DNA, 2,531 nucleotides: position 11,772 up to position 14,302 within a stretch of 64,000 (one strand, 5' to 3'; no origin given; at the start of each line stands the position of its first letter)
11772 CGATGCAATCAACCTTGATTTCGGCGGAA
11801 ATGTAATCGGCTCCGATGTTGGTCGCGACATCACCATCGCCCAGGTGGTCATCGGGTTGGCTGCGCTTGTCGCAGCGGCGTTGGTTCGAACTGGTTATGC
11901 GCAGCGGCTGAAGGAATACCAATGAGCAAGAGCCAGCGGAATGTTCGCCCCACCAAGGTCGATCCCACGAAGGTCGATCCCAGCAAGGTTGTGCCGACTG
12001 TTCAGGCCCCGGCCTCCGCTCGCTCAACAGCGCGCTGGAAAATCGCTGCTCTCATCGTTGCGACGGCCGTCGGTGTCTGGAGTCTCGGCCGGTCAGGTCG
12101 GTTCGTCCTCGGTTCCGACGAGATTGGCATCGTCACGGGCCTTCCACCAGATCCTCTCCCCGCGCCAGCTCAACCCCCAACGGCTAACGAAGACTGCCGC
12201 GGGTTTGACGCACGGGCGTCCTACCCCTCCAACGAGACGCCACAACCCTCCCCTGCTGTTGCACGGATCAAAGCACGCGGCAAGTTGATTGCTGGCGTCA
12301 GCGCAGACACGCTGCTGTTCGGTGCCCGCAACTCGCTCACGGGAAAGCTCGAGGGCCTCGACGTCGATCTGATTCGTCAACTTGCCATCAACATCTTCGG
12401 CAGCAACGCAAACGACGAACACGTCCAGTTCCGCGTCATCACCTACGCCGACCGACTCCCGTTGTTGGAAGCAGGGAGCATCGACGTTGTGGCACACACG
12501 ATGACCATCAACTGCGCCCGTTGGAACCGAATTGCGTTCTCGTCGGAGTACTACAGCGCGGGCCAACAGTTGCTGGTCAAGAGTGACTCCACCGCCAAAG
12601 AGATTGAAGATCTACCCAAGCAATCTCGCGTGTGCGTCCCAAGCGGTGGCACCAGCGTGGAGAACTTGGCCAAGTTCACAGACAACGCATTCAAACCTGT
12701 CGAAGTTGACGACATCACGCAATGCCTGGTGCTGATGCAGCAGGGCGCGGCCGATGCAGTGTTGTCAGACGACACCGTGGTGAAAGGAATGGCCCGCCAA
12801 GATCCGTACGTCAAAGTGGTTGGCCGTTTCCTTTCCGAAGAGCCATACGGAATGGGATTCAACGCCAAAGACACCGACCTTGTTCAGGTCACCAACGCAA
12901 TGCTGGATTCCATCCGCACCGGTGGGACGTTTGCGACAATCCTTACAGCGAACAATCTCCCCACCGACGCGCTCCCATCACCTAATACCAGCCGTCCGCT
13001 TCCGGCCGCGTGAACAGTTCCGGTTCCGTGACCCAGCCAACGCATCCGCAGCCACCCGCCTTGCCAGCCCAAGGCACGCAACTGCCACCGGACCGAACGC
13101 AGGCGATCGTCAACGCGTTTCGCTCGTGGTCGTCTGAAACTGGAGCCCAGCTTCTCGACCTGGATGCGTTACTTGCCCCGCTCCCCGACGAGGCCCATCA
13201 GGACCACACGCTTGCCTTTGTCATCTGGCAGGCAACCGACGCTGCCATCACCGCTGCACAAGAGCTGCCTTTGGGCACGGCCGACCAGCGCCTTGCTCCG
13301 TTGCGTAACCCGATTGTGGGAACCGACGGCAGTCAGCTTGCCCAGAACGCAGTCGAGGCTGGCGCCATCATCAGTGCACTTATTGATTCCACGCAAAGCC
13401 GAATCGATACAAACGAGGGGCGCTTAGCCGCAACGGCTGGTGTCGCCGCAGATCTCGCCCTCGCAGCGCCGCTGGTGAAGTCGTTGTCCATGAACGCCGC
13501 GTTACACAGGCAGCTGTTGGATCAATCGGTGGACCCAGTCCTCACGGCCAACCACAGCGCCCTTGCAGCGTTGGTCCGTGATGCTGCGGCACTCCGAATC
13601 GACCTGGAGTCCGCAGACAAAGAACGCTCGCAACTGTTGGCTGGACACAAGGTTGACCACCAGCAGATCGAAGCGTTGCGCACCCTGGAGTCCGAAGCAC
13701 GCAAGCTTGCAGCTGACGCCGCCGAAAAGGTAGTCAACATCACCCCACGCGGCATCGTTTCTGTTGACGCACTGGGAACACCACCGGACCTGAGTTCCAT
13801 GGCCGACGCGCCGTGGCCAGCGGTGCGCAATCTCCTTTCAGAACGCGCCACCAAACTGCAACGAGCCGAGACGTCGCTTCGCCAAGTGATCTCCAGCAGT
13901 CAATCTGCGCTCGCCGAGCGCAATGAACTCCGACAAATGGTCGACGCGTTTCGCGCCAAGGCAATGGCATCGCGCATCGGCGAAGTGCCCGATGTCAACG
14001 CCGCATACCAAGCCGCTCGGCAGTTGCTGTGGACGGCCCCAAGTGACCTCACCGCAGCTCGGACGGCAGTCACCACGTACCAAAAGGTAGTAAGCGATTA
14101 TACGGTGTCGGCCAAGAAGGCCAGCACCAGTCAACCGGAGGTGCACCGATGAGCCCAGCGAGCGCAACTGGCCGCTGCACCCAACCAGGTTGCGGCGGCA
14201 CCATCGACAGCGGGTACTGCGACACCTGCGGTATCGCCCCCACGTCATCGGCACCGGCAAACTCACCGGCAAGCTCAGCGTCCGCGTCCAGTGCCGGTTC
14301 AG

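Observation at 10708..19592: Seven-gene translationally coupled operon: glnX-glnH-(unknown)-pknG extended by PP2C, vWA and FHA genes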

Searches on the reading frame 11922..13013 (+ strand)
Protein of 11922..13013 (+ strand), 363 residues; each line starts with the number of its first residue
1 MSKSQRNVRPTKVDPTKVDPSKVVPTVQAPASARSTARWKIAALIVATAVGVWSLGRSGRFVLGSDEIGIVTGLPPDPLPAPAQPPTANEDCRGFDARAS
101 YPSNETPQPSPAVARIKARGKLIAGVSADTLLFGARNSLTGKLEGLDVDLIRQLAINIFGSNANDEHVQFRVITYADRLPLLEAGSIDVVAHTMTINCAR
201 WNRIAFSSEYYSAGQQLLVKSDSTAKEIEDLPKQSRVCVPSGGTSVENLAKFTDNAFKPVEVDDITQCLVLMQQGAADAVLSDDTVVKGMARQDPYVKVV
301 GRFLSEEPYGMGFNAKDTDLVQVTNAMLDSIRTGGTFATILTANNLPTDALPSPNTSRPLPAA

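Call 3: search_protein_families(library=pfam, proteins=[window:11922-13013:+], max_evalue=0.01)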
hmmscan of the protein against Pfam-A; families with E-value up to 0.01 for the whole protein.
window:11922-13013:+ (363 aa): 1 family
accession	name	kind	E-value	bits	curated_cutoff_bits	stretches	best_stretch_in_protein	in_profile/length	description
PF00497.25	SBP_bac_3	-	1e-19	71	26.4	1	123-341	2-126/132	Bacterial extracellular solute-binding proteins, family 3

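Call 4: search_protein_families(library=ncbifam, proteins=[window:11922-13013:+], max_evalue=0.01)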
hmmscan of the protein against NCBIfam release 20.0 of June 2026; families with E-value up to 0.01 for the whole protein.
window:11922-13013:+ (363 aa): 14 families
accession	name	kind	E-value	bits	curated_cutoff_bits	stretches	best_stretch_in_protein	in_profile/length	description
TIGR01096.1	3A0103s03R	subfamily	3.5e-36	125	256.35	1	116-344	21-249/250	lysine/arginine/ornithine ABC transporter substrate-binding protein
NF008885.0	PRK11917.1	equivalog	4.8e-18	65.6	373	1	107-251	25-165/259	bifunctional adhesin/ABC transporter aspartate/glutamate-binding protein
NF007029.0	PRK09495.1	equivalog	6.4e-18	65.4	303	1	127-341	30-239/248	glutamine ABC transporter substrate-binding protein GlnH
NF008063.0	PRK10797.1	subfamily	8.5e-15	54.7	375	1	162-336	82-261/302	glutamate/aspartate ABC transporter substrate-binding protein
NF008426.0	PRK11260.1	equivalog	2.2e-14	53.3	312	1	113-340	34-255/266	cystine ABC transporter substrate-binding protein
NF041764.1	ArtI_Ecoli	equivalog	4.9e-12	45.8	522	1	141-341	41-237/243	arginine ABC transporter substrate-binding protein ArtI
TIGR02995.1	ectoine_ehuB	equivalog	2.6e-11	43.3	190.9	1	166-347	72-262/275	ectoine/hydroxyectoine ABC transporter substrate-binding protein EhuB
NF011583.0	PRK15007.1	subfamily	8.9e-11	41.6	358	1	142-341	42-237/243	arginine ABC transporter substrate-binding protein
NF008112.0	PRK10859.1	equivalog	1.8e-10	39.9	354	1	109-340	32-260/483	membrane-bound lytic murein transglycosylase MltF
NF041765.1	ArtJ_Ecoli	equivalog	2.5e-10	40.4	510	1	117-340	18-236/243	arginine ABC transporter substrate-binding protein ArtJ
NF052427.1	StpK7MSMEG_1200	equivalog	6.4e-10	38.1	900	1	114-343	356-583/601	serine/threonine protein kinase StpK7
NF011965.0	PRK15437.1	equivalog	2.2e-07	30.7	459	1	132-337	38-245/260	histidine ABC transporter substrate-binding protein HisJ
TIGR04262.1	orph_peri_GRRM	subfamily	8.9e-07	28.4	190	1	120-293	1-169/257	extracellular substrate binding-like orphan protein GrrP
NF011586.0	PRK15010.1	equivalog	0.00019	21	440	1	175-338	74-246/260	lysine/arginine/ornithine ABC transporter substrate-binding protein ArgT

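Call 25: search_solved_structures(query=window:11922-13013:+, max_evalue=0.00001, show_alignments=2)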
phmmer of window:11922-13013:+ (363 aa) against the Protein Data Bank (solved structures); distinct sequences matched with E-value up to 0.00001: 41.
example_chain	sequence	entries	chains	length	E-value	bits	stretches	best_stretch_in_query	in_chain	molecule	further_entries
6h1u_A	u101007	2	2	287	4.1e-50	174.5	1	75-356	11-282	Probable glutamine-binding lipoprotein GlnH (GLNBP)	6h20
6h2t_A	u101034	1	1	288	4.2e-50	174.4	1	75-356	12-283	Probable glutamine-binding lipoprotein GlnH (GLNBP)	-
5eyf_A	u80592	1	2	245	1.2e-35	126.8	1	113-340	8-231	Glutamate ABC superfamily ATP binding cassette transporter, binding protein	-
4zv1_A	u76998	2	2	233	1.8e-26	96.7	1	118-340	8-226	AncQR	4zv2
6svf_A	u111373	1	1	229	1.1e-23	87.6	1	112-340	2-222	Amino acid ABC transporter, periplasmic amino acid-binding protein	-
4prs_A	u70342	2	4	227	1.7e-22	83.7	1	112-332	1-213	ABC-type transporter, periplasmic subunit family 3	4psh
6ggv_A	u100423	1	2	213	2.8e-22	83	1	112-330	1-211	Amino acid ABC transporter, periplasmic amino acid-binding protein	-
6ggp_A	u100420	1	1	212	3.9e-22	82.5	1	112-328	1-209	Amino acid ABC transporter, periplasmic amino acid-binding protein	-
6q3u_A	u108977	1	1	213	1.9e-21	80.2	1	112-330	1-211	Amino acid ABC transporter, periplasmic amino acid-binding protein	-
5t0w_A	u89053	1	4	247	3.7e-19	72.7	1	114-338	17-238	AncCDT-1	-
5tuj_C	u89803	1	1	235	3.7e-19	72.7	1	115-338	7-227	Ancestral protein CDT-Anc1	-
4ymx_A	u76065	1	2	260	1e-14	58.1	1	113-336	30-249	ABC-type amino acid transport system, periplasmic component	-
4z9n_A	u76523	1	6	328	1.1e-13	54.7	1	113-339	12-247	Amino acid ABC transporter, periplasmic amino acid-binding protein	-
2v25_A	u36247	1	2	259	1.8e-12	50.7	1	113-249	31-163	MAJOR CELL-BINDING FACTOR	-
4f3p_A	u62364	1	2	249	2.7e-12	50.1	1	142-340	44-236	Glutamine-binding periplasmic protein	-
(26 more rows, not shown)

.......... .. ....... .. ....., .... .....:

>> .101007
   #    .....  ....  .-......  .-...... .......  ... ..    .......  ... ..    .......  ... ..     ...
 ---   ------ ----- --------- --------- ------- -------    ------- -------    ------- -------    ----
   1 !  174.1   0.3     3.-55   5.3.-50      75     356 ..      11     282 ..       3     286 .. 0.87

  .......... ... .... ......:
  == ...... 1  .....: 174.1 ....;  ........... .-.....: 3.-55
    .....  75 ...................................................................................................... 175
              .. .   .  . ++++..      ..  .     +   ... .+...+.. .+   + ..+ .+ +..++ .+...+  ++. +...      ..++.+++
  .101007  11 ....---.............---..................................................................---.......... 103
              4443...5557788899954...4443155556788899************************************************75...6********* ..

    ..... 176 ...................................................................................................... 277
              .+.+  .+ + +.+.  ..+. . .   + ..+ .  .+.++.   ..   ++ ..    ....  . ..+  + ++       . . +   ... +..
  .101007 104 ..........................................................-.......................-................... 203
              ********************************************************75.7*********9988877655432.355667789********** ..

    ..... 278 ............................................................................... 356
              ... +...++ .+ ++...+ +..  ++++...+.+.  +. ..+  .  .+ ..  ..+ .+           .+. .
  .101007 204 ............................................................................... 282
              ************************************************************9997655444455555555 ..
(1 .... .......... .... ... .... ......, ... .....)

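Call 26: search_protein_families(library=padloc, proteins=[window:11922-13013:+], max_evalue=0.01)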
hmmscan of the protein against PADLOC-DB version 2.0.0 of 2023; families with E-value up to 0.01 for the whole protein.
window:11922-13013:+ (363 aa): 0 families

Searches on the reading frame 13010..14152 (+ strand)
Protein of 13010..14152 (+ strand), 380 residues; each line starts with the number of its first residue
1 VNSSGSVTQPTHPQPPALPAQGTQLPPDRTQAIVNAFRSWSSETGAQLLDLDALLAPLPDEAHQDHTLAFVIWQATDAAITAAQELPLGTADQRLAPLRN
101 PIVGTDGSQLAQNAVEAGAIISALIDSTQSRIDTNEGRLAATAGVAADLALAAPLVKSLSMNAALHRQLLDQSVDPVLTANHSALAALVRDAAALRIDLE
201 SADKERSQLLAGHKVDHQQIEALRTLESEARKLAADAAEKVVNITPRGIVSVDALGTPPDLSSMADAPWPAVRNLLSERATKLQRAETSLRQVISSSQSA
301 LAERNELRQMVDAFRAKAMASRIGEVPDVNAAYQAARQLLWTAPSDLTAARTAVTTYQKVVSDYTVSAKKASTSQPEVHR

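Call 3: search_protein_families(library=pfam, proteins=[window:13010-14152:+], max_evalue=0.01)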
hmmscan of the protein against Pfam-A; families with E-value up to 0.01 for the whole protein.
window:13010-14152:+ (380 aa): 1 family
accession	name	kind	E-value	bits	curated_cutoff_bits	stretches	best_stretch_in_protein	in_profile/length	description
PF07514.17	TraI_2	-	0.0017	17.8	23.9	1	137-234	161-260/324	Putative helicase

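Call 4: search_protein_families(library=ncbifam, proteins=[window:13010-14152:+], max_evalue=0.01)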
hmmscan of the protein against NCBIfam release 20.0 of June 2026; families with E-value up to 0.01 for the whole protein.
window:13010-14152:+ (380 aa): 0 families

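Call 26: search_protein_families(library=padloc, proteins=[window:13010-14152:+], max_evalue=0.01)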
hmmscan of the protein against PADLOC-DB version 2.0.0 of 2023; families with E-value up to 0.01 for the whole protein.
window:13010-14152:+ (380 aa): 0 families

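Call 28: search_solved_structures(query=window:13010-14152:+, max_evalue=1)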
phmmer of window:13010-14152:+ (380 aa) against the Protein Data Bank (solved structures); distinct sequences matched with E-value up to 1: 1.
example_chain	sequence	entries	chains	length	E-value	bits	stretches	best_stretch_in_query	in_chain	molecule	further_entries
7pkt_J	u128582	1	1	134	0.54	13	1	300-347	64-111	mL59/64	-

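Call 33: find_homologous_proteins(query=window:13010-14152:+, max_evalue=0.001)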
Query window:13010-14152:+ (380 aa): 18 proteins with E <= 0.001 among 8000 candidates.
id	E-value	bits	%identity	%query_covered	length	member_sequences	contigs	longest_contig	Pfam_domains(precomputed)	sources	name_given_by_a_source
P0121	3.7e-231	784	100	100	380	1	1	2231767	-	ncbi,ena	-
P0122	1.4e-171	588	76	100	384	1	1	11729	-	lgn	-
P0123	1.5e-146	506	66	96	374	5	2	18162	-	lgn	-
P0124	8.0e-136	471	65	97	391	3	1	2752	-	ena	-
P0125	6.4e-111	389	55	97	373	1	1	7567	-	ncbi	-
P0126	3.5e-110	387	56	96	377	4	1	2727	-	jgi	jgi:hypothetical protein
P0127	2.9e-104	367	54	96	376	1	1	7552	-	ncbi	-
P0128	4.0e-104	367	56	92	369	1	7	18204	-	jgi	jgi:hypothetical protein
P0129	1.7e-101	358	55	92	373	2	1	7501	-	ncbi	-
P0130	1.3e-100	355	54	91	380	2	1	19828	-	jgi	jgi:hypothetical protein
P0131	7.7e-98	346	52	93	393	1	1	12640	-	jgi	jgi:hypothetical protein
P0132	1.0e-81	293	62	66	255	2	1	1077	-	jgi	jgi:hypothetical protein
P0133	1.2e-71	260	45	92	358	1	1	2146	-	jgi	jgi:hypothetical protein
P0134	2.0e-63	233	43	91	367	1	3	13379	-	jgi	jgi:hypothetical protein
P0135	8.1e-50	188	39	89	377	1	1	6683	-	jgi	jgi:hypothetical protein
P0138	1.7e-4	39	26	93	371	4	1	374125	-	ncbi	ncbi:hypothetical protein [Kribbella hippodromi]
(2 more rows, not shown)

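Call 34: find_encoding_contigs(protein=P0121, flank=3000, max_places=2)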
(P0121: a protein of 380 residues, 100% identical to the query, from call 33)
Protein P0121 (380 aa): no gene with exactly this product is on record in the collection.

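Call 35: find_encoding_contigs(protein=P0138, flank=10000, max_places=2)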
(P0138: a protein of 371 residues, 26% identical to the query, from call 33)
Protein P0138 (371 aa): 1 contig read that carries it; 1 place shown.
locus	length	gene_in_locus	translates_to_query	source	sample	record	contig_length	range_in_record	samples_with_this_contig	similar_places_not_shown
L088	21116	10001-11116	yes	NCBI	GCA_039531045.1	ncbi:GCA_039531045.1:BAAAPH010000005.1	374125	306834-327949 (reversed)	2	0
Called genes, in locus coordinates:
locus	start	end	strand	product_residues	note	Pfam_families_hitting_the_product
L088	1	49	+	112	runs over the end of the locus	PF25213:HVO_A0261_N (weak), PF25212:HVO_A0114 (faint), PF01022:HTH_5, PF12840:HTH_20, PF08279:HTH_11 (faint), PF12802:MarR_2, PF01047:MarR (weak)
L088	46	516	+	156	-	PF10604:Polyketide_cyc2, PF08327:AHSA1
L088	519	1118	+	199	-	PF01872:RibD_C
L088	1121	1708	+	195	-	-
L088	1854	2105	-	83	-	-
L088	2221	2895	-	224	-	PF01981:PTH2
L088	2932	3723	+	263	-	PF00303:Thymidylat_synt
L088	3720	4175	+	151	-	PF00186:DHFR_1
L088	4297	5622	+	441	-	PF05816:TelA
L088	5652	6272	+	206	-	-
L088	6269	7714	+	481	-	PF00004:AAA, PF17866:AAA_lid_6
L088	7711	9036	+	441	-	PF28326:Sensor_actino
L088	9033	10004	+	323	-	PF00497:SBP_bac_3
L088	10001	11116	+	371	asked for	-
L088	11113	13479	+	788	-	-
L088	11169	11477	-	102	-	-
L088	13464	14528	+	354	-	PF13248:Zn_ribbon_3 (weak), PF12773:DZR (weak), PF00481:PP2C (faint), PF13672:PP2C_2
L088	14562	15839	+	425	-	PF00092:VWA, PF13519:VWA_2, PF13768:VWA_3, PF18571:VWA_3_C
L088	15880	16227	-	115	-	-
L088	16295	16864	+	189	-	PF00498:FHA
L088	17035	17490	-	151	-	-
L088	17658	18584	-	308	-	-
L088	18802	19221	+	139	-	PF00545:Ribonuclease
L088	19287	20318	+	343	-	PF01341:Glyco_hydro_6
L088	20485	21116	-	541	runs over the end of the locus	PF00118:Cpn60_TCP1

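Call 45: predict_structure(alignment_id=A2)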
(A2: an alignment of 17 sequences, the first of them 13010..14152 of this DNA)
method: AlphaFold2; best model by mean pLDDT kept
length: 380 residues; sequences in the alignment: 17
mean_pLDDT: 89.2   pTM: 0.60
mean pLDDT of the five models: 89.2, 88.4, 87.5, 87.4, 86.9
residues with pLDDT >= 90: 261; 70-90: 98; 50-70: 8; < 50: 13
segments of 3 or more residues with pLDDT < 50: 1-10
pLDDT, mean of each block of 10 residues (from residue 1): 42 83 87 93 92 79 91 95 87 91 93 95 91 80 87 92 93 84 90 96 95 94 97 95 89 91 89 95 96 96 97 96 94 96 93 97 88 55
secondary structure, 60 per line:
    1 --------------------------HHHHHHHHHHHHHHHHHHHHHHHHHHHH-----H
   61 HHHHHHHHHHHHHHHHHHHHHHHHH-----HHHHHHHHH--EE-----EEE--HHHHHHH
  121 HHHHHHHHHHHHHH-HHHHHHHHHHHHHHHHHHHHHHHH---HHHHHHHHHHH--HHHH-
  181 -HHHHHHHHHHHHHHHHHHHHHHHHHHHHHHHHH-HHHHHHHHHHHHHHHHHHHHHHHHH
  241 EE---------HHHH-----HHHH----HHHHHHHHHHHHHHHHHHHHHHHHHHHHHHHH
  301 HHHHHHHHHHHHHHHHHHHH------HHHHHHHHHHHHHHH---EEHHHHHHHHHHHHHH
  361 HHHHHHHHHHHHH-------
elements in order: H27-54 H60-85 H91-99 E109-111 H114-134 H136-159 H163-173 H176-179 H182-214 H216-240 H252-255 H261-264 H269-320 H327-341 H347-373

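Call 50: fold_search(model_id=the predicted structure, library=pdb)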
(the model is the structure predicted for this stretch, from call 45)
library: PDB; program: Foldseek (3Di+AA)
matches with E <= 10: 65; with E <= 0.001: 0
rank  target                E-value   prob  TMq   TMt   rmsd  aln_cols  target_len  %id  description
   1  8otz_C7               2.0e+00  0.04  0.11  0.09  39.3       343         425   14  48-nm repeat of the native axonemal doublet microtubule from bovine sperm (released 2023-11-22)
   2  8iyj_C1               3.4e+00  0.05  0.13  0.13  39.4       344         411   14  Cryo-EM structure of the 48-nm repeat doublet microtubule from mouse sperm (released 2023-07-05)
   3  9cpc_3O               3.7e+00  0.05  0.13  0.13  38.3       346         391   14  Atomic model of porcine brain ventricles cilia doublet microtubule (48-nm periodicity) (released 2024-10-23)
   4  2wcd_A                3.7e+00  0.04  0.12  0.15  47.2       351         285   12  Crystal structure of the assembled cytolysin A pore (released 2009-05-05)
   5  9gk2_G                3.9e+00  0.05  0.12  0.11  36.0       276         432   16  Surface-layer (S-layer) PS2 protein from Corynebacterium glutamicum (released 2024-10-02)
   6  9fqr_Dy               4.1e+00  0.06  0.14  0.17  36.7       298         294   15  96-nm repeat of axonemal doublet microtubules from bovine sperm (released 2025-03-26)
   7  8i7r_C7               4.1e+00  0.03  0.10  0.10  40.1       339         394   14  In situ structure of axonemal doublet microtubules in mouse sperm with 48-nm repeat (released 2023-10-11)
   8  8iyj_C3               4.3e+00  0.05  0.14  0.13  39.5       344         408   14  Cryo-EM structure of the 48-nm repeat doublet microtubule from mouse sperm (released 2023-07-05)
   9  7tj6_A                4.3e+00  0.04  0.12  0.12  22.6       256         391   14  SthK open state, cAMP-bound in the presence of POPA (released 2022-10-26)
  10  4pho_C                4.6e+00  0.03  0.13  0.16  46.4       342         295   15  ClyA CC6/264 ox (2-303) (released 2014-09-24)
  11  8fbi                  4.9e+00  0.08  0.17  0.23  26.9       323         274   14  Improving the secretion of designed protein assemblies through negative design of cryptic transmembrane domains (released 2023-03-22)
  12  8to0_g                5.1e+00  0.04  0.14  0.14  38.7       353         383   12  48-nm repeating structure of doublets from mouse sperm flagella (released 2023-11-01)
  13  7rro_C6               5.1e+00  0.04  0.13  0.13  42.0       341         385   13  Structure of the 48-nm repeat doublet microtubule from bovine tracheal cilia (released 2021-10-27)
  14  9cpb_5T               5.3e+00  0.05  0.15  0.17  38.2       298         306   15  Atomic model of bovine Fallopian tube cilia doublet microtubule (48-nm periodicity) (released 2024-10-30)
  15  4phq_C                5.3e+00  0.03  0.13  0.15  46.6       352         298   16  ClyA CC6/264 ox (6-303) (released 2014-09-24)
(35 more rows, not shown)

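Call 69: search_protein_families(library=pfam, proteins=[L088:5652-6272:+], max_evalue=0.01)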
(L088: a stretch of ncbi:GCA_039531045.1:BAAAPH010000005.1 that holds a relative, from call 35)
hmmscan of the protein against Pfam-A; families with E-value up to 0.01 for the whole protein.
L088:5652-6272:+ (206 aa): 0 families
